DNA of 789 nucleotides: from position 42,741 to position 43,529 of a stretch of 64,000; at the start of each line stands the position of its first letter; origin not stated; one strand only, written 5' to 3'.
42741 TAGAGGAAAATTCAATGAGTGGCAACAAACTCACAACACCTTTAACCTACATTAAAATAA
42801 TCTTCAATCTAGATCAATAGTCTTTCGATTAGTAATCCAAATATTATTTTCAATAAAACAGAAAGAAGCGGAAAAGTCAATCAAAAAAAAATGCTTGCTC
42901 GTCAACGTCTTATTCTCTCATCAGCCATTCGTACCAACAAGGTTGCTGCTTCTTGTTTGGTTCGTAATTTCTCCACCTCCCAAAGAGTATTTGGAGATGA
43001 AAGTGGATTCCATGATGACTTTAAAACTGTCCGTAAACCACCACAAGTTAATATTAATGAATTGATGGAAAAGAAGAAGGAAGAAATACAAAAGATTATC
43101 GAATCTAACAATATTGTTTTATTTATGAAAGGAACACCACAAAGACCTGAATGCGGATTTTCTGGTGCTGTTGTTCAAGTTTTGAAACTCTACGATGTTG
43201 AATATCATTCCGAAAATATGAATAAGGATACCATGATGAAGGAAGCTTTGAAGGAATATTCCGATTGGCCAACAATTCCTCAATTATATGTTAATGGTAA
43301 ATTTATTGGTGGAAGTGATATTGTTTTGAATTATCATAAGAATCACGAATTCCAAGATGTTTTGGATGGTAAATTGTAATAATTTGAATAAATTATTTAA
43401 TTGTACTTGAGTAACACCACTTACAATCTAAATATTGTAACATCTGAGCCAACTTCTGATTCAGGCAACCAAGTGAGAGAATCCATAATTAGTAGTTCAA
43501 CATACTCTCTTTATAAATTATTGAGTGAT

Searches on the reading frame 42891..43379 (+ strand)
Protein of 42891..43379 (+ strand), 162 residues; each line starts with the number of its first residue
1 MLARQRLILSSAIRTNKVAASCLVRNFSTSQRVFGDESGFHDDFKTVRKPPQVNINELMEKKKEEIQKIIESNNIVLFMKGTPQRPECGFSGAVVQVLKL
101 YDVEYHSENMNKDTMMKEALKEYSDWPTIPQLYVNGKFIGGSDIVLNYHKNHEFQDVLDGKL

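Call 39: search_protein_families(library=pfam, proteins=[window:42891-43379:+], max_evalue=0.001)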
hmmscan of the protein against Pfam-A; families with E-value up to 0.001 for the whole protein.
window:42891-43379:+ (162 aa): 1 family
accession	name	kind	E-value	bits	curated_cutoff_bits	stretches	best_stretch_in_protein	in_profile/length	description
PF00462.30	Glutaredoxin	-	6.9e-17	61.8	22.9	1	75-139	1-60/60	Glutaredoxin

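Call 51: find_encoding_contigs(protein=window:42891-43379:+, flank=10000, max_places=3)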
Protein window:42891-43379:+ (162 aa): 1 contig read that carries it; 1 place shown.
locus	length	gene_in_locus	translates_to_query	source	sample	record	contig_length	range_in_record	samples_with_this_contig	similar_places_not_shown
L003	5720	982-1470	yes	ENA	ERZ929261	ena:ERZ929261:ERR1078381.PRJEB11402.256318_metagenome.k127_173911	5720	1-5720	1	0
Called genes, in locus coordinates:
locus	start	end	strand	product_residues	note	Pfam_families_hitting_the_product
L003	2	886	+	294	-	?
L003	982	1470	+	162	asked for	PF00462:Glutaredoxin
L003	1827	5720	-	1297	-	?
